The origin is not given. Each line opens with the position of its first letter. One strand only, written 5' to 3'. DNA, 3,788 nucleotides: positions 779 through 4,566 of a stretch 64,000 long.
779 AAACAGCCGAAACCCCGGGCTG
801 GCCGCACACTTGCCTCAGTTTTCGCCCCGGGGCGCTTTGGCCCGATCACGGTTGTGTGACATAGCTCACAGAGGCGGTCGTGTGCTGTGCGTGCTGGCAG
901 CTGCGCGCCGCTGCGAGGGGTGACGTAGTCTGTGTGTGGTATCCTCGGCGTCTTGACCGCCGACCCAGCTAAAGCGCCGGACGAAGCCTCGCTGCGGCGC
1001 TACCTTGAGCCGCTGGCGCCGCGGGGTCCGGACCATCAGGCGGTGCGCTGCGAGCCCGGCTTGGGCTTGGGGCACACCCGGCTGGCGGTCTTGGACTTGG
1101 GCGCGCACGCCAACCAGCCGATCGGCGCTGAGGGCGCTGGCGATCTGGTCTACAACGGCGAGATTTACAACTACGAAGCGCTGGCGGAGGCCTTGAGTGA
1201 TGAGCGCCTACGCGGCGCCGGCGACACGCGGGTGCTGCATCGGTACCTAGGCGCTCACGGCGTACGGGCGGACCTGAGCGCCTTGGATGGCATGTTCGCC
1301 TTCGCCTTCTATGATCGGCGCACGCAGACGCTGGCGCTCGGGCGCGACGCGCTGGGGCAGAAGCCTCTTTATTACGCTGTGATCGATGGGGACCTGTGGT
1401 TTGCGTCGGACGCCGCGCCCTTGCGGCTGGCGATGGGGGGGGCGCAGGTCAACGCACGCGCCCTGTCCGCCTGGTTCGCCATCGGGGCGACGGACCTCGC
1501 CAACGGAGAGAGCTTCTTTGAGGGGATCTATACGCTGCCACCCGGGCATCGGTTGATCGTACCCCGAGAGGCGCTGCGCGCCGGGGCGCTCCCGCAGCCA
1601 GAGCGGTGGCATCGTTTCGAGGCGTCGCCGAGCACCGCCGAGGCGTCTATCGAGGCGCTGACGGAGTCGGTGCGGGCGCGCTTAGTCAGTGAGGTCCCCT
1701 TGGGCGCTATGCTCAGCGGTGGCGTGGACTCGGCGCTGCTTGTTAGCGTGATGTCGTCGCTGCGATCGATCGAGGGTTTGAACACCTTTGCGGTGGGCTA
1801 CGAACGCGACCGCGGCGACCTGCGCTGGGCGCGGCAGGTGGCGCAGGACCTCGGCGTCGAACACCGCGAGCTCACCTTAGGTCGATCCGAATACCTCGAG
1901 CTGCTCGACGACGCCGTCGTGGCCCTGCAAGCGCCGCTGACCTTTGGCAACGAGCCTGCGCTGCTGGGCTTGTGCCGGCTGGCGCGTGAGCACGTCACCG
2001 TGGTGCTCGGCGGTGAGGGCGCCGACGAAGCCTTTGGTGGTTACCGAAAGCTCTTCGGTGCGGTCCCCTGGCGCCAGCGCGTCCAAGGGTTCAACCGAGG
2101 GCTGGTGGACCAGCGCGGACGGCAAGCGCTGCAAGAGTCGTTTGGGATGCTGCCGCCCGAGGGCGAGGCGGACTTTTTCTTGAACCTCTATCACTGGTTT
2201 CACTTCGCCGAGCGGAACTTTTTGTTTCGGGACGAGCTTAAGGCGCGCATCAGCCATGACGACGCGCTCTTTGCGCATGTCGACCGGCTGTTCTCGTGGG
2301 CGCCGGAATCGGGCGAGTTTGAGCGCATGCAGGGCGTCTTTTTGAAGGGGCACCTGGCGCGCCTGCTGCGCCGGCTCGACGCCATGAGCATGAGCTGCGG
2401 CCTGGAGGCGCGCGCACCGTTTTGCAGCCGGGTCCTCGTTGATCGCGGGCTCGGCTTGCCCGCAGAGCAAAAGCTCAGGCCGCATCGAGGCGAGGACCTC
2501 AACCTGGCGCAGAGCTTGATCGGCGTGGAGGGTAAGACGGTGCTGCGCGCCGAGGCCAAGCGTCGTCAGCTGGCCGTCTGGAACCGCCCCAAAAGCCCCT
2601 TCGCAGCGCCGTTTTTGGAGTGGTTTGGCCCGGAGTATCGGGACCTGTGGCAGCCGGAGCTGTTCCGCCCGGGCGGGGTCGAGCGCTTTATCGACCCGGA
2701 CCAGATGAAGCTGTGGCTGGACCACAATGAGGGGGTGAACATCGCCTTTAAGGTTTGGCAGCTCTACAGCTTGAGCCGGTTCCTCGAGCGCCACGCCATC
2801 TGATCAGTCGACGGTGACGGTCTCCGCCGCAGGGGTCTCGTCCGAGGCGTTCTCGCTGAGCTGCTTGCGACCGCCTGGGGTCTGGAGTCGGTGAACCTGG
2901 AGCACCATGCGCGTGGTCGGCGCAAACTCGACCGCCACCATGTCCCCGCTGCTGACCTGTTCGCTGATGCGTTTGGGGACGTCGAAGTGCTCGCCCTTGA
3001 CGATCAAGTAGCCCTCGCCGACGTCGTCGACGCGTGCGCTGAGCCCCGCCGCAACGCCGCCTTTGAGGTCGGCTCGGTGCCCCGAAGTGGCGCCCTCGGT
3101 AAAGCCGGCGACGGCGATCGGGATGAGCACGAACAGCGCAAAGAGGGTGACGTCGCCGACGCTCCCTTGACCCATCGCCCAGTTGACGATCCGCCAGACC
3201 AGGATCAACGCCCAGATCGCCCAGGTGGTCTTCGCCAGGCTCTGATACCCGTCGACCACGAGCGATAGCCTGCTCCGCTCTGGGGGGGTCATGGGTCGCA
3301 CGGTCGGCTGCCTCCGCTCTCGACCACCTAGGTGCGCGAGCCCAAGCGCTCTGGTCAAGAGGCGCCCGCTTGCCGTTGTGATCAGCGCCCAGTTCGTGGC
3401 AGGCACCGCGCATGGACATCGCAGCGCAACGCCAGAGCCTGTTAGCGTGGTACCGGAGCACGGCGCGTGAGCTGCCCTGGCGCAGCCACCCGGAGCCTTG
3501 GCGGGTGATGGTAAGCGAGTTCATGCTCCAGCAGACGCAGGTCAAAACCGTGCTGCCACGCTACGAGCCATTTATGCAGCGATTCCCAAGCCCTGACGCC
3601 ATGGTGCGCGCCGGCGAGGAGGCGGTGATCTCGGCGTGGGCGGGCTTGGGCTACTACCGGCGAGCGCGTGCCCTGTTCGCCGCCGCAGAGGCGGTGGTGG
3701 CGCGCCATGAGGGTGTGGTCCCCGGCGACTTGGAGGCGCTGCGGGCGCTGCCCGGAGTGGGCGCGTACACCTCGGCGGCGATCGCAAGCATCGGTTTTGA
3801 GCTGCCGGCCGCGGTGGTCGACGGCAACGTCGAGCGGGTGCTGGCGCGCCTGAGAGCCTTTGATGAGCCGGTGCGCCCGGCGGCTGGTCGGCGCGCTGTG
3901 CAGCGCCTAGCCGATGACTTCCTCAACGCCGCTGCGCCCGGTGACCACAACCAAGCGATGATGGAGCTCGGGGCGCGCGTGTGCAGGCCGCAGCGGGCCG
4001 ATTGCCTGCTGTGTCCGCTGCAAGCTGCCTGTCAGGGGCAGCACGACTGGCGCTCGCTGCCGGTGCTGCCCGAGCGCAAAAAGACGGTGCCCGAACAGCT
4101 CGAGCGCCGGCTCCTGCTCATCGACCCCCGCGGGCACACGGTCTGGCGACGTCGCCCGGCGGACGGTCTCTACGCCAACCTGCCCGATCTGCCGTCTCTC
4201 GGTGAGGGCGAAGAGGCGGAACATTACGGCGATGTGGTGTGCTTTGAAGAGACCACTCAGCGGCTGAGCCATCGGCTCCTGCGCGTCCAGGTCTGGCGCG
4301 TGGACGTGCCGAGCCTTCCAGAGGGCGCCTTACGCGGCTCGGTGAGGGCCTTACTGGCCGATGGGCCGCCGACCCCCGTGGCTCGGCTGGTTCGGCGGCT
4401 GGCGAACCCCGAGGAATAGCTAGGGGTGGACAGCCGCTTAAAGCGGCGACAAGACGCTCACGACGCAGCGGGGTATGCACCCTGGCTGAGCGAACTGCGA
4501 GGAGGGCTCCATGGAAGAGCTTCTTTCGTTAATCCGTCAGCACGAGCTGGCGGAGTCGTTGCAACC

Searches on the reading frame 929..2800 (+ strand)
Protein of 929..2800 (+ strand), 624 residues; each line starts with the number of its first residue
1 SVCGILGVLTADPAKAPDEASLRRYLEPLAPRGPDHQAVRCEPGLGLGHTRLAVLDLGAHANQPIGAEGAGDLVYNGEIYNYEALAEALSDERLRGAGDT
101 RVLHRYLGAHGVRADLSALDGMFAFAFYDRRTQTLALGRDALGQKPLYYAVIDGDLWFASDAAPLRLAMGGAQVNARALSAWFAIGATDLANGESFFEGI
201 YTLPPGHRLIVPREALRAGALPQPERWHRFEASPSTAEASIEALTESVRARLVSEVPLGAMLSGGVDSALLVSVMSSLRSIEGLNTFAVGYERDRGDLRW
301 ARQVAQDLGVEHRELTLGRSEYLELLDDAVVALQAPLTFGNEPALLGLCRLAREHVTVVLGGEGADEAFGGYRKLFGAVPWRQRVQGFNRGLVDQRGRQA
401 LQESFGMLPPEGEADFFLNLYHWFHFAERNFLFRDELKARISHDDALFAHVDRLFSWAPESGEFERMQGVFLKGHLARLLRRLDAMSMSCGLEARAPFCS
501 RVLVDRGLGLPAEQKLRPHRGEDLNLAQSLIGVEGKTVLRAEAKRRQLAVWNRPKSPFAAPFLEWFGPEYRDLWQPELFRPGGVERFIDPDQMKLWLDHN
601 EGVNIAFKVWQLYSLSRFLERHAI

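Call 50: search_protein_families(library=pfam, proteins=[window:929-2800:+], max_evalue=0.001)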
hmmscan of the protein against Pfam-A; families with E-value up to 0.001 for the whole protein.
window:929-2800:+ (624 aa): 3 families
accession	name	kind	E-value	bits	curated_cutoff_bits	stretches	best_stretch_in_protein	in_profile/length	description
PF00733.27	Asn_synthase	-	2.1e-59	202.4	21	1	242-612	4-345/354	Asparagine synthase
PF13522.11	GATase_6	-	8.9e-30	103.8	27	1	34-161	1-130/130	Glutamine amidotransferase domain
PF13537.11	GATase_7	-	2.7e-27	95.6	25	1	49-164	1-120/123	Glutamine amidotransferase domain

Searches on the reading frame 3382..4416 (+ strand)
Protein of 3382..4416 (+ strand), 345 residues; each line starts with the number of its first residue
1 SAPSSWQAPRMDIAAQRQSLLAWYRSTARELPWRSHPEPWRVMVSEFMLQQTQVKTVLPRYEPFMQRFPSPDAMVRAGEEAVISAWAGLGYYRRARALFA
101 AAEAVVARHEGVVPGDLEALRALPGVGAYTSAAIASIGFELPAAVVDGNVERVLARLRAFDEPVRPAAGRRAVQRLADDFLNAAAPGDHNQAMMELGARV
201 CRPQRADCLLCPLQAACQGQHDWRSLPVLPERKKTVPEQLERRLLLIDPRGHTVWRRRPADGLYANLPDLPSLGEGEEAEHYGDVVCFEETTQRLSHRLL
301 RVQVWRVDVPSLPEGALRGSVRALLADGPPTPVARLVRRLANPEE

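Call 50: search_protein_families(library=pfam, proteins=[window:3382-4416:+], max_evalue=0.001)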
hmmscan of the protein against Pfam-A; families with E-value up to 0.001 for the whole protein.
window:3382-4416:+ (345 aa): 3 families
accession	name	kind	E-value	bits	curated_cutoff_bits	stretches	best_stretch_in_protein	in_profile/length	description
PF00730.31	HhH-GPD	-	1e-17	64.8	26.2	1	44-162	1-91/108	HhH-GPD superfamily base excision DNA repair protein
PF14815.12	NUDIX_4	-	8.2e-05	22.8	35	1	244-314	3-88/113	NUDIX domain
PF00633.29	HHH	-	0.00013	22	24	1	108-137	1-30/30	Helix-hairpin-helix motif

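Call 56: search_solved_structures(query=window:3382-4416:+, show_alignments=1)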
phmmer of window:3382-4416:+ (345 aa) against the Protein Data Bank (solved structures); distinct sequences matched with E-value up to 0.001: 34.
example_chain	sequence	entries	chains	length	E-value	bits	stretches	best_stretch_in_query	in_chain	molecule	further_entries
6q0c_A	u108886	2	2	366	4.8e-62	213.4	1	17-274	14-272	A/G-specific adenine glycosylase | Adenine DNA glycosylase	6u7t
4yoq_A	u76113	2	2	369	5.3e-62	213.2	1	17-274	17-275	A/G-specific adenine glycosylase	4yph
3g0q_A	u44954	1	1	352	7.3e-62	212.7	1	18-274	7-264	A/G-specific adenine glycosylase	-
8dwe_A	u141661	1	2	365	1.2e-61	212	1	17-274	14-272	Adenine DNA glycosylase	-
9bs2_A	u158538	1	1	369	1.6e-61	211.7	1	17-274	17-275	Adenine DNA glycosylase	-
1rrs_A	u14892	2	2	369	2.2e-61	211.2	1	17-274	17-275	MutY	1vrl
8dwd_A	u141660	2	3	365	2.3e-61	211.1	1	17-274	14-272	Adenine DNA glycosylase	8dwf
8dvp_A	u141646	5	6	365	2.4e-61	211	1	17-274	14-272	Adenine DNA glycosylase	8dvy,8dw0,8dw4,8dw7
1rrq_A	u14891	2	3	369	2.6e-61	210.9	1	17-274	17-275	MutY | A/G-specific adenine glycosylase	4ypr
5kn8_A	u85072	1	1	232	3.2e-55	190.9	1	17-220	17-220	Adenine DNA glycosylase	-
5kn9_A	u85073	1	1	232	1.6e-54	188.6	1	17-220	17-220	Adenine DNA glycosylase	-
7ef9_A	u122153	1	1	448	2.2e-47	165.1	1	11-232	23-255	Adenine DNA glycosylase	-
7ef8_A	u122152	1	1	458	2.4e-47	165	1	11-232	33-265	Adenine DNA glycosylase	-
3n5n_X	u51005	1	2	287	2.8e-47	164.8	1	12-221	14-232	A/G-specific adenine DNA glycosylase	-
8fay_A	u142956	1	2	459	1.5e-46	162.4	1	12-220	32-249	Adenine DNA glycosylase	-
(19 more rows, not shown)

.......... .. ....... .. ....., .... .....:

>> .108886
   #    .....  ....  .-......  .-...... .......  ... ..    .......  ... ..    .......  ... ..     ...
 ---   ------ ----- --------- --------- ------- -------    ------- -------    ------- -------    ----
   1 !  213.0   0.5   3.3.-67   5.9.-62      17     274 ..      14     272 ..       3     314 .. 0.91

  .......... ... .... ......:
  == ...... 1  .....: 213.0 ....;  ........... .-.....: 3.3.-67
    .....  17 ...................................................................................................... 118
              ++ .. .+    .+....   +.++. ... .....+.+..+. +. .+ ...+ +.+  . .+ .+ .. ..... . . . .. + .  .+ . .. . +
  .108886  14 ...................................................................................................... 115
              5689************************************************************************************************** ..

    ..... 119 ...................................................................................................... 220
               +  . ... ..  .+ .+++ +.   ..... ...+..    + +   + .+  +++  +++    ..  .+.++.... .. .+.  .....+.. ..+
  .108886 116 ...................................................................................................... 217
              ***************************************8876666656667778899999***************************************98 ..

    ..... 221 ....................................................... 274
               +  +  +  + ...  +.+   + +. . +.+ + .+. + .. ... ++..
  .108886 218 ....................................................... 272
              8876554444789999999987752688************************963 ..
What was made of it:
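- The MutY homologue (3382-4419) is full length, with its catalytic Glu and Asp and the Cys4 cluster motif (call 56).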
